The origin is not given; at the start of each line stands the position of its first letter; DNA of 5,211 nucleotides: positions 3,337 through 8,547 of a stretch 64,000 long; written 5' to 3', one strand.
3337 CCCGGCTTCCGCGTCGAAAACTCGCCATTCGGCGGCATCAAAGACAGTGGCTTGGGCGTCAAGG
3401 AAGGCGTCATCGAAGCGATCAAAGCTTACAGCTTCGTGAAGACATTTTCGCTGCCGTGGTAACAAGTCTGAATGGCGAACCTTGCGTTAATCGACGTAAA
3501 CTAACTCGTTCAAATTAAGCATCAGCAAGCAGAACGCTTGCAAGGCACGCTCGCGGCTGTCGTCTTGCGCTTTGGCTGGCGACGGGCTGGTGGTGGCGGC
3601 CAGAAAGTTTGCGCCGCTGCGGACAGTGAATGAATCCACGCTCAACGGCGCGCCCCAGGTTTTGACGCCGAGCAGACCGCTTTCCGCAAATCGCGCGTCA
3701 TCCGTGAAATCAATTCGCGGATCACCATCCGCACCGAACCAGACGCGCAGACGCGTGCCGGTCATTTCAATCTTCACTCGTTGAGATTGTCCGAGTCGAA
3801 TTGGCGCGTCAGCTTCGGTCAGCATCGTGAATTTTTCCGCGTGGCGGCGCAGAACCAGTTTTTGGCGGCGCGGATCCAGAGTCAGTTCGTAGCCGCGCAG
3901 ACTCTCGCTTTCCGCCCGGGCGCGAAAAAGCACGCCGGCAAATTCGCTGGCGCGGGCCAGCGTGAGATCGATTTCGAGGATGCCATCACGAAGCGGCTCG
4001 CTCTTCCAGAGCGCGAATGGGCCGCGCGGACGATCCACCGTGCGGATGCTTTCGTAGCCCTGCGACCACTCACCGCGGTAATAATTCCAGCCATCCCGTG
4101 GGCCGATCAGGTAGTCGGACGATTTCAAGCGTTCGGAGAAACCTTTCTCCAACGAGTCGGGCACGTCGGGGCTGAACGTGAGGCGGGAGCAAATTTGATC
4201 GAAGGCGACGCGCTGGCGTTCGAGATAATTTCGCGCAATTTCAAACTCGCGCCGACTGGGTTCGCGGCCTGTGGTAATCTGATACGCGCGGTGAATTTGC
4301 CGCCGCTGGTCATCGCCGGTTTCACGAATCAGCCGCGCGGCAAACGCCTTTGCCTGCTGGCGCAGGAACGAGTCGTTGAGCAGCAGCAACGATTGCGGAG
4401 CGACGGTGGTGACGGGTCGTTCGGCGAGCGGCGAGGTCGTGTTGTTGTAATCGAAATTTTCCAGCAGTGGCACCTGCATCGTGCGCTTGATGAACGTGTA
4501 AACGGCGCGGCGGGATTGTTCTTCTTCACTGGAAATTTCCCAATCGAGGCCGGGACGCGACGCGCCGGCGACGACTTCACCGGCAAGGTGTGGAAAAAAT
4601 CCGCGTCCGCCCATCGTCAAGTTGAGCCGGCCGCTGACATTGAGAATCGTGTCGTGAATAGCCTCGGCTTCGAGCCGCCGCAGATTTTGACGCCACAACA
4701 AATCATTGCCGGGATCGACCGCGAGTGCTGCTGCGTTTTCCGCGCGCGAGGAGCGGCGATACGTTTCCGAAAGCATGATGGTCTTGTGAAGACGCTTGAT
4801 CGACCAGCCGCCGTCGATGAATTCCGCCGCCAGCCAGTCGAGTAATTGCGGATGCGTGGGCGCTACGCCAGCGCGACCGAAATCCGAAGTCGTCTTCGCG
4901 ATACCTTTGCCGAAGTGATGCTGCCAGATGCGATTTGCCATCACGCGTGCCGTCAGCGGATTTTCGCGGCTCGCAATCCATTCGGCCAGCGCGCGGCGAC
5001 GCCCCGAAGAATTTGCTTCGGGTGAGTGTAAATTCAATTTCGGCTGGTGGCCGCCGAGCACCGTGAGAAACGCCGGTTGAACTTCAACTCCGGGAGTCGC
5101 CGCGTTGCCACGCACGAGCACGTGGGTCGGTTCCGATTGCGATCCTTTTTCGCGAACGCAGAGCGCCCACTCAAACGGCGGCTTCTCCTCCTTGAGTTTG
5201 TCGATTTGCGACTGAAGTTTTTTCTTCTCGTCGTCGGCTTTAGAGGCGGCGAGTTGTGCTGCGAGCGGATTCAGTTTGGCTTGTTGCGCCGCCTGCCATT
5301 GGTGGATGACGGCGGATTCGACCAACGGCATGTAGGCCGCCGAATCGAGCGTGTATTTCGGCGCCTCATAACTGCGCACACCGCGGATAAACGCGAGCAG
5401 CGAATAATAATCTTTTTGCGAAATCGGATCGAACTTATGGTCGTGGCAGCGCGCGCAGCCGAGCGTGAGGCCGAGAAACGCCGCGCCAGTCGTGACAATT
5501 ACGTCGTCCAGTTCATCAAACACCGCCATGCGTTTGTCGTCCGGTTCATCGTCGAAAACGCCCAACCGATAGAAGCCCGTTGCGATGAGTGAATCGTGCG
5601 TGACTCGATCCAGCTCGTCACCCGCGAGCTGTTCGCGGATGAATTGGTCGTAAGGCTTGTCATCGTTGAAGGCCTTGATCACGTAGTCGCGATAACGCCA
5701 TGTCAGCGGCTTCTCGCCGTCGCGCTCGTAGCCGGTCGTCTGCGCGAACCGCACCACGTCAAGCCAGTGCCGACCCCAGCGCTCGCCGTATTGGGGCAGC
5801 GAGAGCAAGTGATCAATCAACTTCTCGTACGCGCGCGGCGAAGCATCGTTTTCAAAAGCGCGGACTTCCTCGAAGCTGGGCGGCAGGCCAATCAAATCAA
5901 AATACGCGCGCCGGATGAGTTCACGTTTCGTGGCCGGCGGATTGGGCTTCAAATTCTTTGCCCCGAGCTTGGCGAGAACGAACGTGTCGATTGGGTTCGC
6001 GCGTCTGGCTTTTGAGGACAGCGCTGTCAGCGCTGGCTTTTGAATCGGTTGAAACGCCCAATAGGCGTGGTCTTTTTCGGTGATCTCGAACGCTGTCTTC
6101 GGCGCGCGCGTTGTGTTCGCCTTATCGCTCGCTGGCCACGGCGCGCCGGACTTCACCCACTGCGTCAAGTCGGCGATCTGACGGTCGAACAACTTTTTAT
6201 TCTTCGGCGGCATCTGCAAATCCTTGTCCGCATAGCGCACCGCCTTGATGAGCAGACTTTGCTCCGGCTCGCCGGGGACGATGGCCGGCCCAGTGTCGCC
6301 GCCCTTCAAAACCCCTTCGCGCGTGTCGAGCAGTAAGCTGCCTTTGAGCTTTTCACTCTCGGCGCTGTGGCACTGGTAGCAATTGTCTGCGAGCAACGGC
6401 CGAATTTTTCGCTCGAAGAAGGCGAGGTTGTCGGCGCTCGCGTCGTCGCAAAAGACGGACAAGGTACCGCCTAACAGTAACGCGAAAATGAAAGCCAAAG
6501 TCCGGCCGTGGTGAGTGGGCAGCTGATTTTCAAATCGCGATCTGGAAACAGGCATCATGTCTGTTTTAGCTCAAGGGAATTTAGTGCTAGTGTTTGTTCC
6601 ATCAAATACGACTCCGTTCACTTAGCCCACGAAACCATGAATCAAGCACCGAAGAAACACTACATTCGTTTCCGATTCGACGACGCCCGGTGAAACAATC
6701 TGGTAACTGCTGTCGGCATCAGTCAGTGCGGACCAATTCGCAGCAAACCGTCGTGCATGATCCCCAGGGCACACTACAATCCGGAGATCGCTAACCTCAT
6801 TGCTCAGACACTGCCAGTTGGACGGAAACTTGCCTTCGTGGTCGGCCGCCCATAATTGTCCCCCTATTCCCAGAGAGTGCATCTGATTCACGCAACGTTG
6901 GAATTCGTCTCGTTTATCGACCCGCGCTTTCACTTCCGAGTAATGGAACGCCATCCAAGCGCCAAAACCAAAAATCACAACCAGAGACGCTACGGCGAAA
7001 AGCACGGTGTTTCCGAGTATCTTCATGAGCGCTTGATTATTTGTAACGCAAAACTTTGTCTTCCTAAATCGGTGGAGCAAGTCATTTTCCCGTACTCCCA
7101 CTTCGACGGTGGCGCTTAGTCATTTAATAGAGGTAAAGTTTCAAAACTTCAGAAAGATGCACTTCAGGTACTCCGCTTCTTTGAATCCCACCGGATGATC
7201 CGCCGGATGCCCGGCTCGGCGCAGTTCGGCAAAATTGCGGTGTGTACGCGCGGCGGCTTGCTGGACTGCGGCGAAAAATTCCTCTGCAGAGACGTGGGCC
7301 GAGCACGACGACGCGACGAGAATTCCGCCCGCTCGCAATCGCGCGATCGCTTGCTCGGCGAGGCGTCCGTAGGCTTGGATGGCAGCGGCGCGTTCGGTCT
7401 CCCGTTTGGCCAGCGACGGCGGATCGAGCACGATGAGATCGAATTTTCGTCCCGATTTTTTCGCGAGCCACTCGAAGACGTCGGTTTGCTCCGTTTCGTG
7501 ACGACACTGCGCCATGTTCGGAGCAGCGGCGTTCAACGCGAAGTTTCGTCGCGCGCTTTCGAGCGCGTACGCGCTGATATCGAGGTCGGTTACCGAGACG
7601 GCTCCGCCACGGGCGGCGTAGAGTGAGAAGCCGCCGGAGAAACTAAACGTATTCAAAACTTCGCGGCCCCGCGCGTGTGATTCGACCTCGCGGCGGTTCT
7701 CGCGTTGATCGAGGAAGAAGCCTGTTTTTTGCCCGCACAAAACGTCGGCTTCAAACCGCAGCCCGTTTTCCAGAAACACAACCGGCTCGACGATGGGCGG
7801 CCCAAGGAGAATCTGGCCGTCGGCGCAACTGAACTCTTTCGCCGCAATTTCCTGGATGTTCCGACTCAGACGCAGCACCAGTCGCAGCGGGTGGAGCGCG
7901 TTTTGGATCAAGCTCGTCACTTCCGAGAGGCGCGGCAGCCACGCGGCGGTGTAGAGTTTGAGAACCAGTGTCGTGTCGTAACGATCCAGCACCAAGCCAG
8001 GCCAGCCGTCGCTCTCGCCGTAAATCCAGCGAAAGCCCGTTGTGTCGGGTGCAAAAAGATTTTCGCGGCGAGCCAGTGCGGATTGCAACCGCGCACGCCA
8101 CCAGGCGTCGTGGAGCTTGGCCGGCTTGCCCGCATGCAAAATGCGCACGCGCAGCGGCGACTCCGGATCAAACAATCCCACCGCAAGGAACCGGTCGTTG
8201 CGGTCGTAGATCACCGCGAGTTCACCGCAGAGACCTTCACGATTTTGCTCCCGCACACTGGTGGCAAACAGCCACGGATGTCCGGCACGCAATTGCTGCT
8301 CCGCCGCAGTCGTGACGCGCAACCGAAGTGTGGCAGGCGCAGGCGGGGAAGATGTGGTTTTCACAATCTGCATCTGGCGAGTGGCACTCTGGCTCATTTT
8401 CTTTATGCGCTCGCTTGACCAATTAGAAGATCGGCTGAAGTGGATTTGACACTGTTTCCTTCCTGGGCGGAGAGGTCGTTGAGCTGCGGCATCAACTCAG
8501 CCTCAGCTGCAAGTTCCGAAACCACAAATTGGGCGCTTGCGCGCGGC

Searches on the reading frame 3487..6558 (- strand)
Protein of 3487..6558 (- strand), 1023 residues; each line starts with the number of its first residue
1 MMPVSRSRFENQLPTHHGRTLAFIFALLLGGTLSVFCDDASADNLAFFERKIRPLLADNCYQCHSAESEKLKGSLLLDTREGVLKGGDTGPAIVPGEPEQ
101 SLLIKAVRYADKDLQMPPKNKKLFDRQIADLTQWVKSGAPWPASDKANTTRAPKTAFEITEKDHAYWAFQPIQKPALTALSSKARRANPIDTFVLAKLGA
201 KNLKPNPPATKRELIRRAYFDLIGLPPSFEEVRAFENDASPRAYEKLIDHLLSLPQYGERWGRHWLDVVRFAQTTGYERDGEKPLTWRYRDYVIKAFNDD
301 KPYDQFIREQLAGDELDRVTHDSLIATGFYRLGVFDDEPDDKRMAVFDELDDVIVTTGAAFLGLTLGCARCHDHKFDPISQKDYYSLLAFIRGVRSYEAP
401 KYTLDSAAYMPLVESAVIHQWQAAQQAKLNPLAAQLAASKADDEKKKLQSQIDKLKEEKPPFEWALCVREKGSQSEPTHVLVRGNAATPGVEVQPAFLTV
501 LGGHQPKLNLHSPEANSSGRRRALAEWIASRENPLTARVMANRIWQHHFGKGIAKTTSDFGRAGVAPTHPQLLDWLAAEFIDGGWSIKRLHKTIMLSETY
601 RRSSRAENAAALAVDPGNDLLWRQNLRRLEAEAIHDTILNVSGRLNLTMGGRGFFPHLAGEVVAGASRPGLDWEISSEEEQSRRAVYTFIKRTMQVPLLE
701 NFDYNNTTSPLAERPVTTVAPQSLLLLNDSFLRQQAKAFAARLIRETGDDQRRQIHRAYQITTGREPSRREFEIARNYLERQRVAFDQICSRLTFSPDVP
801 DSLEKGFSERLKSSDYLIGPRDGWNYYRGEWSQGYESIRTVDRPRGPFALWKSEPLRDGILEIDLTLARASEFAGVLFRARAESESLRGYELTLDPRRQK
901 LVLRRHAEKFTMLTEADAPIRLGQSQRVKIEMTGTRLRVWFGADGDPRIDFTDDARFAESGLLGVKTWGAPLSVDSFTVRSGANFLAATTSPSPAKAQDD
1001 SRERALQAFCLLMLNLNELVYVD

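Call 10: search_protein_families(library=pfam, proteins=[window:3487-6558:-], max_evalue=0.001)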
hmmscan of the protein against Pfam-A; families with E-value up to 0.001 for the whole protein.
window:3487-6558:- (1023 aa): 4 families
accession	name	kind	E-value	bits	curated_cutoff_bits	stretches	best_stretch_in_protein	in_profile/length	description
PF07587.16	PSD1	-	2.4e-89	299.4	28.5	1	520-779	1-244/244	Protein of unknown function (DUF1553)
PF07583.16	PSCyt2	-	2.3e-84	283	29.8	1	189-395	1-208/209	Protein of unknown function (DUF1549)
PF07635.16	PSCyt1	-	1.7e-17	64.2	22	1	60-119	1-58/59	Planctomycete cytochrome C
PF06439.18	3keto-disac_hyd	-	3.2e-07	31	26.8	1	822-979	12-186/187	3-keto-disaccharide hydrolase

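Call 58: find_encoding_contigs(protein=window:3487-6558:-, flank=10000, max_places=1)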
Protein window:3487-6558:- (1023 aa): 1 contig read that carries it; 1 place shown.
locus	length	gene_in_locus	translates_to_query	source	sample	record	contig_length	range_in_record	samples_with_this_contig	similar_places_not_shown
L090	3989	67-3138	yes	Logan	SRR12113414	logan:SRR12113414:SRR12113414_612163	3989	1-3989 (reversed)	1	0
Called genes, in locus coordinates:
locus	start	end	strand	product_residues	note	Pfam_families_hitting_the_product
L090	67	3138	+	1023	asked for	PF07635:PSCyt1, PF07583:PSCyt2, PF07587:PSD1, PF06439:3keto-disac_hyd (weak)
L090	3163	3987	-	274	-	?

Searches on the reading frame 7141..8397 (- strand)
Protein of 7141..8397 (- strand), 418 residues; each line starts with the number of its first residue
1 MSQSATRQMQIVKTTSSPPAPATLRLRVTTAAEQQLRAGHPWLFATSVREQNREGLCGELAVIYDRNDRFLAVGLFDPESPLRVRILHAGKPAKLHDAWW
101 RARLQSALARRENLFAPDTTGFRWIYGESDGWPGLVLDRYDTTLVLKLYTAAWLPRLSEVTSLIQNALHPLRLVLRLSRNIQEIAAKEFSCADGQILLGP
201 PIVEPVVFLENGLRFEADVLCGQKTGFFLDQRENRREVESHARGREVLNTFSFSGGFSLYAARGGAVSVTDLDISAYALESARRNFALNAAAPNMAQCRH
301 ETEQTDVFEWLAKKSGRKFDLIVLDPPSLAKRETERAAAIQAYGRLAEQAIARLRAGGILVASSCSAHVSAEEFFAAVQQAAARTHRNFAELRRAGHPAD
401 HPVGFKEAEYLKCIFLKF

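Call 10: search_protein_families(library=pfam, proteins=[window:7141-8397:-], max_evalue=0.001)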
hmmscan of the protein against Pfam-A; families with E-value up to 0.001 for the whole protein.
window:7141-8397:- (418 aa): 5 families
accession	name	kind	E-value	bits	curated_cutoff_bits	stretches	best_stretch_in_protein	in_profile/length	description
PF10672.15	Methyltrans_SAM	-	2.4e-23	83.2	27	1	194-383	75-257/286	S-adenosylmethionine-dependent methyltransferase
PF17785.7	PUA_3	-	3.1e-14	52.9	22.6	1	26-87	1-62/64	PUA-like domain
PF05175.20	MTS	-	6.9e-07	29.5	23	1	261-380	50-159/170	Methyltransferase small domain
PF03602.21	Cons_hypoth95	-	2.2e-06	27.9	24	1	241-352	39-148/182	Conserved hypothetical protein 95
PF13847.12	Methyltransf_31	-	2.7e-05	24.3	27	1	254-380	14-124/145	Methyltransferase domain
